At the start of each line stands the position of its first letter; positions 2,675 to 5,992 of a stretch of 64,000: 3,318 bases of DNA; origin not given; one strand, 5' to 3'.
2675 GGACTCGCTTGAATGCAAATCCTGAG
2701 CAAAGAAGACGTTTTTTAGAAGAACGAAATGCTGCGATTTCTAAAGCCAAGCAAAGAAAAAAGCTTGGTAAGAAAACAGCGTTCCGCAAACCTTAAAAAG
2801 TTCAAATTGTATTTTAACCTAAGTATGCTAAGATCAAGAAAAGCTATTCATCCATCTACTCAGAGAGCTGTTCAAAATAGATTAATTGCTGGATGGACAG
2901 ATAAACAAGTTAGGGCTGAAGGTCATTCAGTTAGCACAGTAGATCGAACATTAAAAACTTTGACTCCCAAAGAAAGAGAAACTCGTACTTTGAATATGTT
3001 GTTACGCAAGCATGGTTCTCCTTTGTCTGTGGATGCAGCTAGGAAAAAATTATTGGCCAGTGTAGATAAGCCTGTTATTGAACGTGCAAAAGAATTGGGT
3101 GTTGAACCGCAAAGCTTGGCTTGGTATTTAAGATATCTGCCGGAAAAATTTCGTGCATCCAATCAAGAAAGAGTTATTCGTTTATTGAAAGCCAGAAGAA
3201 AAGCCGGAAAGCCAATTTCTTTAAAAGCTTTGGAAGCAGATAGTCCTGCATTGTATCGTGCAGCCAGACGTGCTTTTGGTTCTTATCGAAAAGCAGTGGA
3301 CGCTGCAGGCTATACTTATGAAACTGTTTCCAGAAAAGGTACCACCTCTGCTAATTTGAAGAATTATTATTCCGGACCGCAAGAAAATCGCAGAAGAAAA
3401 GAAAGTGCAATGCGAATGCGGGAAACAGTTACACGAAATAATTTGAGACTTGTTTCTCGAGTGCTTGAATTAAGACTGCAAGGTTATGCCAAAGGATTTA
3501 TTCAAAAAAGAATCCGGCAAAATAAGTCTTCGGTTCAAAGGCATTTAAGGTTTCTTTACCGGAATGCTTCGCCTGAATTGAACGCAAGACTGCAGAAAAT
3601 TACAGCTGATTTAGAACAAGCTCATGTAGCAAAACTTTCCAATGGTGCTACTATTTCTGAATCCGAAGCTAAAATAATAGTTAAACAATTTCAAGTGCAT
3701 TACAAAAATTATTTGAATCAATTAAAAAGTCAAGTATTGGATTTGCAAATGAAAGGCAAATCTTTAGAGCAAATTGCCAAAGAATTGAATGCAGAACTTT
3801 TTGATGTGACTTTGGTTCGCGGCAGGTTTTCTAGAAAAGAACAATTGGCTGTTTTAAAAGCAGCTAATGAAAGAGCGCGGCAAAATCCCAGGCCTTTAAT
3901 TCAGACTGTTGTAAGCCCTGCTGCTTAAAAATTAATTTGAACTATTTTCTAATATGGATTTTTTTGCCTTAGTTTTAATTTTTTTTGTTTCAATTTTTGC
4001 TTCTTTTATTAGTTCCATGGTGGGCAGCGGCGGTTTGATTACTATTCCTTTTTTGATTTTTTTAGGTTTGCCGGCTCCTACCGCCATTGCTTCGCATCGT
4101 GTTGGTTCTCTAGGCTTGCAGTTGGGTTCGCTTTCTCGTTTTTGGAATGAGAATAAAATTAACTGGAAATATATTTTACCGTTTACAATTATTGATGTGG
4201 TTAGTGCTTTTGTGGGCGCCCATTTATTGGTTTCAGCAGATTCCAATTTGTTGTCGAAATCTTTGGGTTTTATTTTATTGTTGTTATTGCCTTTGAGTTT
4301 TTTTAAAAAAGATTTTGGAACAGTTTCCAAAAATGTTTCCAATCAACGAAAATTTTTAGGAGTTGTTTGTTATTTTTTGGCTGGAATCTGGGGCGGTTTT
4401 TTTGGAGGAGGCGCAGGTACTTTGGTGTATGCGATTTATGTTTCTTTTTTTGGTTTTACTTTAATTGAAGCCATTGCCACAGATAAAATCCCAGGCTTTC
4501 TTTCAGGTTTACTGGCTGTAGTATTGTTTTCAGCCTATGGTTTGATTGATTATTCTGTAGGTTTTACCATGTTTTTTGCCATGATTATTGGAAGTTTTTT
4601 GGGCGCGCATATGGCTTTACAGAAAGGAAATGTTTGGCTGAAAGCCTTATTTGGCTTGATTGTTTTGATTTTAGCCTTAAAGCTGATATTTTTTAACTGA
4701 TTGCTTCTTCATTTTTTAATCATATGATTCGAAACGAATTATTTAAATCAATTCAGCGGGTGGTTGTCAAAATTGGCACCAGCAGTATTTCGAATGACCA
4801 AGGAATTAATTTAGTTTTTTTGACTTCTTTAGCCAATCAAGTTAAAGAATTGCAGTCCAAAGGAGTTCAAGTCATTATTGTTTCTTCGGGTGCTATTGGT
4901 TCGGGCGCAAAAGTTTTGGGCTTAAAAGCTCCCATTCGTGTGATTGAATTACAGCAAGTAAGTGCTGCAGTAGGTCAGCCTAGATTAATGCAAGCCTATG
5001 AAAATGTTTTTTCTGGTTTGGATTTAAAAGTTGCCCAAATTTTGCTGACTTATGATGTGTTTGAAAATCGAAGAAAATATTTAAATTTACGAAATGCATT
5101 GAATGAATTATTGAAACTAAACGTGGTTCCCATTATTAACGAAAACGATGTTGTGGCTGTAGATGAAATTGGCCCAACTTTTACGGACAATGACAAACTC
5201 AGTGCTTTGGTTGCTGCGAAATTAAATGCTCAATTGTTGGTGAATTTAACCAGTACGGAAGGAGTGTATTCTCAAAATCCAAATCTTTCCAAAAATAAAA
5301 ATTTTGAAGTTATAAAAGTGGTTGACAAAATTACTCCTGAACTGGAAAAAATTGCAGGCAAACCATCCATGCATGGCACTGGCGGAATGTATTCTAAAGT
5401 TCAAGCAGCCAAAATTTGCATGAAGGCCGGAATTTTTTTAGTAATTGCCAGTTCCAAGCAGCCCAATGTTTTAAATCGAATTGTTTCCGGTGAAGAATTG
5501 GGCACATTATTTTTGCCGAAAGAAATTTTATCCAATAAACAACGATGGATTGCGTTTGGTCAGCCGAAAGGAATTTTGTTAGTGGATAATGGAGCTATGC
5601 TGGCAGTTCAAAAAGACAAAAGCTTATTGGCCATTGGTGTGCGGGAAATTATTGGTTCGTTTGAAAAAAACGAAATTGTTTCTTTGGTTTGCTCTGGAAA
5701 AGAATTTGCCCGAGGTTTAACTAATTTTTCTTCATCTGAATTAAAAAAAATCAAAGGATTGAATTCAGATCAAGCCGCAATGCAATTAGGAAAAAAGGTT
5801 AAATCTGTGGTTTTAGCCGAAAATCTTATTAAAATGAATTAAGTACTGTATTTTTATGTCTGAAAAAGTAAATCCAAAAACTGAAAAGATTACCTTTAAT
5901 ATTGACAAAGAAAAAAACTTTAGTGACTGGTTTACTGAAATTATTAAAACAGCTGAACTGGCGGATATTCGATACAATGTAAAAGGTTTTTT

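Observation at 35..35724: Expanded family of small, very basic proteins with repeated LuxR/sigma70-region-4-like HTH segments, and a second paralog pair with a shared C-terminal motif, interspersed among housekeeping genes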

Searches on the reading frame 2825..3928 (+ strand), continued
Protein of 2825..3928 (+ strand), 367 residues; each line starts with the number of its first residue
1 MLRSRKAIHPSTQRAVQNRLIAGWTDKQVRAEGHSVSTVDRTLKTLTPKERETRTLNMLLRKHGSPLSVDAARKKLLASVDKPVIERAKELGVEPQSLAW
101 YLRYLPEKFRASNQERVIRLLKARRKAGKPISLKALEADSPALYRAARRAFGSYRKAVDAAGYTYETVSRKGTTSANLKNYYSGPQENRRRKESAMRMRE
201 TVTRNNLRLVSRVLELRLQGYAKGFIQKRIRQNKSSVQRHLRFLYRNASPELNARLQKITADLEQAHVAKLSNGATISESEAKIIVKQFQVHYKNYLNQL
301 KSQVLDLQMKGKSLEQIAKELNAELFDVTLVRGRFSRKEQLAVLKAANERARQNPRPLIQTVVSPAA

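Call 79: search_protein_families(library=pfam, proteins=[P0004, P0008, P0011, P0016, P0022, P0038, P0051, P0090, P0106, P0061], max_evalue=0.001)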
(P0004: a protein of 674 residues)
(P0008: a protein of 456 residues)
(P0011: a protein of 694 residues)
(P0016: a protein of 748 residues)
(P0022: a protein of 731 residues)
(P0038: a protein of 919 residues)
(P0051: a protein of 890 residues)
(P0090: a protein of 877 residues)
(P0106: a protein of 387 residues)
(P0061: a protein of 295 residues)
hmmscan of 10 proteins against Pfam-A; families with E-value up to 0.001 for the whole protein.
P0004 (674 aa): 4 families
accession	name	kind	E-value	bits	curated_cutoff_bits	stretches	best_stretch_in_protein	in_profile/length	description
PF18780.6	HNH_repeat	-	2.7e-42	143.3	26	3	214-264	2-53/54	Homing endonuclease associated repeat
PF22083.2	I-HmuI_NUMOD-like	-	7.7e-05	22.6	27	0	375-398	9-32/46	DNA endonuclease I-HmuI-like, NUMOD-like domain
PF00763.28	THF_DHG_CYH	-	0.00043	21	32.8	0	311-349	42-80/115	Tetrahydrofolate dehydrogenase/cyclohydrolase, catalytic domain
PF02861.25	Clp_N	-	0.00082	19.9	20.7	0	186-204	32-50/53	Clp amino terminal domain, pathogenicity island component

P0008 (456 aa): 2 families
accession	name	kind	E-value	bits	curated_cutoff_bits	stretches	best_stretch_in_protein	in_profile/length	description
PF18780.6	HNH_repeat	-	2.4e-47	159.5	26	6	395-446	2-54/54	Homing endonuclease associated repeat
PF00763.28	THF_DHG_CYH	-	9e-06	26.4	32.8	0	3-85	5-83/115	Tetrahydrofolate dehydrogenase/cyclohydrolase, catalytic domain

P0011 (694 aa): 3 families
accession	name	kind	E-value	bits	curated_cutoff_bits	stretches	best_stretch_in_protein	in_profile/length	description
PF18780.6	HNH_repeat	-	2.5e-34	117.8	26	0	190-238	4-53/54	Homing endonuclease associated repeat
PF22083.2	I-HmuI_NUMOD-like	-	1.8e-07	31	27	0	408-431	9-32/46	DNA endonuclease I-HmuI-like, NUMOD-like domain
PF09968.15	DUF2202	-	0.00059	20.1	22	0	501-556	103-155/162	Uncharacterized protein domain (DUF2202)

P0016 (748 aa): 4 families
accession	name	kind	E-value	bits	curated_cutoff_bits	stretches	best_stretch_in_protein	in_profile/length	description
PF18780.6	HNH_repeat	-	1.9e-32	111.8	26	1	612-636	28-54/54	Homing endonuclease associated repeat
PF00763.28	THF_DHG_CYH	-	4.6e-07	30.5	32.8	0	168-236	11-83/115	Tetrahydrofolate dehydrogenase/cyclohydrolase, catalytic domain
PF14549.12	P22_Cro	-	0.00029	21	30.2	0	255-281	4-30/60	DNA-binding transcriptional regulator Cro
PF09968.15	DUF2202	-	0.00045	20.5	22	0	610-641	118-149/162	Uncharacterized protein domain (DUF2202)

P0022 (731 aa): 3 families
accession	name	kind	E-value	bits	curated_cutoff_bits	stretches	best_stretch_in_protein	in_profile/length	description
PF18780.6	HNH_repeat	-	2e-40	137.4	26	2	270-323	2-54/54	Homing endonuclease associated repeat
PF00763.28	THF_DHG_CYH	-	3.7e-08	34.1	32.8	0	382-421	45-84/115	Tetrahydrofolate dehydrogenase/cyclohydrolase, catalytic domain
PF09968.15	DUF2202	-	9.9e-06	25.9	22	0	425-464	112-151/162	Uncharacterized protein domain (DUF2202)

P0038 (919 aa): 1 family
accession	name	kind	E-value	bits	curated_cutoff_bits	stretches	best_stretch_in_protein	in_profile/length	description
PF18780.6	HNH_repeat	-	8.6e-52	173.7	26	1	114-134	34-54/54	Homing endonuclease associated repeat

P0051 (890 aa): 2 families
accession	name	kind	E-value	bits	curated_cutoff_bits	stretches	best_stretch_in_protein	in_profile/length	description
PF18780.6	HNH_repeat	-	5.9e-23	81.4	26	0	53-105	2-53/54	Homing endonuclease associated repeat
PF00763.28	THF_DHG_CYH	-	5.2e-05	23.9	32.8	0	89-130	41-82/115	Tetrahydrofolate dehydrogenase/cyclohydrolase, catalytic domain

P0090 (877 aa): 2 families
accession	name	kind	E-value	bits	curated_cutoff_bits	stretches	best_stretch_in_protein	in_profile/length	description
PF18780.6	HNH_repeat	-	4.1e-43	146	26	0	338-381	9-53/54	Homing endonuclease associated repeat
PF00763.28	THF_DHG_CYH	-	5e-07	30.4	32.8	0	627-674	34-78/115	Tetrahydrofolate dehydrogenase/cyclohydrolase, catalytic domain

P0106 (387 aa): 1 family
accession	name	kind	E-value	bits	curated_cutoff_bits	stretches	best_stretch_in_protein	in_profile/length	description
PF18780.6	HNH_repeat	-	1.7e-11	44.7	26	0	50-64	39-53/54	Homing endonuclease associated repeat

P0061 (295 aa): 1 family
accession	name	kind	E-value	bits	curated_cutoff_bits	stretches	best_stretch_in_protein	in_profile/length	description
PF18780.6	HNH_repeat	-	3.4e-09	37.3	26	1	6-57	2-54/54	Homing endonuclease associated repeat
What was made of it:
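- On PF18780 HNH_repeat: Ten of these, when tested, hit PF18780 at E 3e-9 to 9e-52 (call 79).
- The outside hits are strong PF18780 proteins, E 1e-9 to 1e-52 (call 79).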

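Call 91: search_dna_similar(query=P0006, collection=phages, mode=protein, max_evalue=0.01, max_rows=15)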
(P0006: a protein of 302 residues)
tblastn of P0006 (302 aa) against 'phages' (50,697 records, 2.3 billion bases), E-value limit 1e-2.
No match.
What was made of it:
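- Closest known: Modular DNA-binding regions of homing endonucleases. Different: No intron, intein or phage context was found (call 91).
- No tblastn hit in phage records (call 91).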

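Call 101: search_protein_families(library=padloc, proteins=[P0006, window:2825-3928:+], max_evalue=0.01)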
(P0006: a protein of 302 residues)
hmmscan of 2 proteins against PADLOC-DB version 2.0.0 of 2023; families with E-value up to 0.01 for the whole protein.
P0006 (302 aa): 1 family
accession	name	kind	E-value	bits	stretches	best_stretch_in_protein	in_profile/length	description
PDLC01457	WYL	-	0.0081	13.8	0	154-213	17-59/229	"CAS-I,CAS-II,CAS-III,CAS-IV,CAS-V,CAS-VI; associated_signaling"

window:2825-3928:+ (367 aa): 0 families

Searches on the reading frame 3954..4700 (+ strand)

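Call 9: search_protein_families(library=pfam, proteins=[window:3954-4700:+], max_evalue=0.01)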
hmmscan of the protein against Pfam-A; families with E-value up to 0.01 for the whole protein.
window:3954-4700:+ (248 aa): 1 family
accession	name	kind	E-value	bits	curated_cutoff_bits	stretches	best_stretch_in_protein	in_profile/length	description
PF01925.25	TauE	-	2.5e-39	135.8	32.6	1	9-244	1-237/237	Sulfite exporter TauE/SafE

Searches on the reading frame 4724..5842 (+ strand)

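Call 9: search_protein_families(library=pfam, proteins=[window:4724-5842:+], max_evalue=0.01)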
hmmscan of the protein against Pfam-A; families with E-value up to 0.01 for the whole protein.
window:4724-5842:+ (372 aa): 2 families
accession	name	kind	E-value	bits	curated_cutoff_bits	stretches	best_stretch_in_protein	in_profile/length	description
PF00696.33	AA_kinase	-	4e-41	141.7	24.9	1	12-242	2-233/234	Amino acid kinase family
PF01472.26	PUA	-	4.2e-14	52.7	24.8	1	284-349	2-68/74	PUA domain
